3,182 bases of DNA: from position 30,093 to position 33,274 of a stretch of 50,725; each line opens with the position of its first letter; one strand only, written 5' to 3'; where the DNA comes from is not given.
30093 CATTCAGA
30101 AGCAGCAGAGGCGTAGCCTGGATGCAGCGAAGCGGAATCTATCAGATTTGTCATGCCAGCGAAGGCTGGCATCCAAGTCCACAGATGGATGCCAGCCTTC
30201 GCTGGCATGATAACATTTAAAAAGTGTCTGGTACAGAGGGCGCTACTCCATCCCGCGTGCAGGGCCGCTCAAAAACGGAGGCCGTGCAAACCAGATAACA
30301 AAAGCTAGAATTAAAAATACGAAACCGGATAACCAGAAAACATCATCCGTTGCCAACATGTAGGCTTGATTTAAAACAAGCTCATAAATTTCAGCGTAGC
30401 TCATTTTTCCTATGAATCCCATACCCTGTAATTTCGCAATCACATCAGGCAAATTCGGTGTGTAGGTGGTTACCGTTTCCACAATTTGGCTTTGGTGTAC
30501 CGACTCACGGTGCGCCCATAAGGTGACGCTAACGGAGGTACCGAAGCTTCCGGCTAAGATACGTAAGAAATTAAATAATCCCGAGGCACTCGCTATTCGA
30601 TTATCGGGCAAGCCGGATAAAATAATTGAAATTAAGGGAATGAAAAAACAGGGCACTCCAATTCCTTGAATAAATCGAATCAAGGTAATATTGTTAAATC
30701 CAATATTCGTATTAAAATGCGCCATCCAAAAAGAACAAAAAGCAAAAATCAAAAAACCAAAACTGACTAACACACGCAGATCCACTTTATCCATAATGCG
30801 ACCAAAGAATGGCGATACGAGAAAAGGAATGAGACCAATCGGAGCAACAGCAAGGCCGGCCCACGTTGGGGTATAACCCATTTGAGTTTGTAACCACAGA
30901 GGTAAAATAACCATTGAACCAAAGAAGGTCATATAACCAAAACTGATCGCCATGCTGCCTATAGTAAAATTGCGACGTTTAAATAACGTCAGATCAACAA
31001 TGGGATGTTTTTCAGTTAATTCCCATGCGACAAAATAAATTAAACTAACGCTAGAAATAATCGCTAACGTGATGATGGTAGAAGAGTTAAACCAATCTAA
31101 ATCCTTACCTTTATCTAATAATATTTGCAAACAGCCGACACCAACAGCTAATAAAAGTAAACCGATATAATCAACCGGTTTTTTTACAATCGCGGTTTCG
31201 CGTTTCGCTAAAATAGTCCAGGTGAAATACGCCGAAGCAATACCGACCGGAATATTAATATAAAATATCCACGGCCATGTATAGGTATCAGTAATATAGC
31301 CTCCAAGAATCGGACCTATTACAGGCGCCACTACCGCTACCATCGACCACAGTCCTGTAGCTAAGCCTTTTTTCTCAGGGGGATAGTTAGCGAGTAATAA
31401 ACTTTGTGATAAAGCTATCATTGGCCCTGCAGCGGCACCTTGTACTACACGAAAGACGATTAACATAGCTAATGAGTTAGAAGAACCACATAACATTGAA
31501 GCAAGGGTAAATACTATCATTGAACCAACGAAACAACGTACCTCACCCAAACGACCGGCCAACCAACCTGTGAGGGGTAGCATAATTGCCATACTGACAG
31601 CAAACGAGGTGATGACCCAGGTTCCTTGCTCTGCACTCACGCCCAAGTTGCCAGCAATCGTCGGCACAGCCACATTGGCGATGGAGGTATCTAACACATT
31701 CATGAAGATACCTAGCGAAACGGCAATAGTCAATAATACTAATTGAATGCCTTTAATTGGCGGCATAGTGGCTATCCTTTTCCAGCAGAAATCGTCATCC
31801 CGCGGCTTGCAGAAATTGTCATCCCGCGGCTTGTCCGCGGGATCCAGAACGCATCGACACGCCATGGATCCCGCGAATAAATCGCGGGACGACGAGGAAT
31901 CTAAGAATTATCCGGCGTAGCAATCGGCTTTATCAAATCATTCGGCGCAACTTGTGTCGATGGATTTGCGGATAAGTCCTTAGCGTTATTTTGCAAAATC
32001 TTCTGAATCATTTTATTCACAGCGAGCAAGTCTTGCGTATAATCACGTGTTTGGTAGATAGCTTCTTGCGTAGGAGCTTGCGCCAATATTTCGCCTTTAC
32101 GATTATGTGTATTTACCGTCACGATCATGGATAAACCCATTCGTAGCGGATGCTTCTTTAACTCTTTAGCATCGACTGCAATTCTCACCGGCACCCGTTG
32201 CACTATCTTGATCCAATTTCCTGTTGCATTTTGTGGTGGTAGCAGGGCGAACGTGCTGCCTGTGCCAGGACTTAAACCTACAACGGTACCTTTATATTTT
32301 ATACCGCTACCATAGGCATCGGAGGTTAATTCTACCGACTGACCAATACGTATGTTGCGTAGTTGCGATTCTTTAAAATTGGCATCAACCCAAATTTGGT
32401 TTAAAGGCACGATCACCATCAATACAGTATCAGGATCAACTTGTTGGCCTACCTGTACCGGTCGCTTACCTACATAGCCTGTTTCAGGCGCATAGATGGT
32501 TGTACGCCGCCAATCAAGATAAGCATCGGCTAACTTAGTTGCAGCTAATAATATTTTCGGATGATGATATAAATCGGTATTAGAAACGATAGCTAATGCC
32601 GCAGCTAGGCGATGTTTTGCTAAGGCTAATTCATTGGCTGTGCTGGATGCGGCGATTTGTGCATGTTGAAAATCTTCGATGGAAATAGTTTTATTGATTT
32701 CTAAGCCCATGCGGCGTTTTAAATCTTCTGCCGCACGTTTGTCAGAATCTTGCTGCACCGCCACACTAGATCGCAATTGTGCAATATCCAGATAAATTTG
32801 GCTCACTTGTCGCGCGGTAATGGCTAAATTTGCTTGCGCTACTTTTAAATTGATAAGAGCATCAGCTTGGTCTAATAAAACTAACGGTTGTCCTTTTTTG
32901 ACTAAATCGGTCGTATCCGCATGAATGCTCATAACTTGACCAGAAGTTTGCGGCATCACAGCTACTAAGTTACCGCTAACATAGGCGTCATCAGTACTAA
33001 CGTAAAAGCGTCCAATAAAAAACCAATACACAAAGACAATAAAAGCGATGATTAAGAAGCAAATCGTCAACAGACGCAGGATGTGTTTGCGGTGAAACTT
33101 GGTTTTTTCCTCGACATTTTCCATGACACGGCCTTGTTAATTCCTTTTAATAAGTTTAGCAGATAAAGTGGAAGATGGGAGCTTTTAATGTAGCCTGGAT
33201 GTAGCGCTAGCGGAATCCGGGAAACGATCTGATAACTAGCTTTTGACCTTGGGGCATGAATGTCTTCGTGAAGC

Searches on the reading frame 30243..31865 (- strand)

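Call 59: search_protein_families(library=pfam, proteins=[window:30243-31865:-], max_evalue=0.001)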
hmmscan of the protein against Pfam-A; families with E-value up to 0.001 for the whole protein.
window:30243-31865:- (540 aa): 3 families
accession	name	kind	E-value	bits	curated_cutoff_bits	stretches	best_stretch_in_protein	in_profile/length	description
PF07690.21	MFS_1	-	3.1e-55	187.9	33.4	1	50-443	2-347/347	Major Facilitator Superfamily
PF00083.30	Sugar_tr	-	2.6e-05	23.7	22.3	1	48-217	4-190/452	Sugar (and other) transporter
PF03137.26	OATP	-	0.00035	19.4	25.8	0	130-196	131-197/545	Organic Anion Transporter Polypeptide (OATP) family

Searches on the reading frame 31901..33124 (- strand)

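Call 59: search_protein_families(library=pfam, proteins=[window:31901-33124:-], max_evalue=0.001)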
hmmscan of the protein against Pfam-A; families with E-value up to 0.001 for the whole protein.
window:31901-33124:- (407 aa): 3 families
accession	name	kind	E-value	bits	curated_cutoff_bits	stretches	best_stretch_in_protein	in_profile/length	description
PF00529.27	CusB_dom_1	-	1.5e-21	76.8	26.5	1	28-339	2-89/89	Cation efflux system protein CusB domain 1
PF16576.10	HlyD_D23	-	2.8e-18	66.4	30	1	206-286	107-186/214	Barrel-sandwich domain of CusB or HlyD membrane-fusion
PF13437.12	HlyD_3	-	2.1e-15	57.8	22.2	1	209-321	1-97/106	HlyD family secretion protein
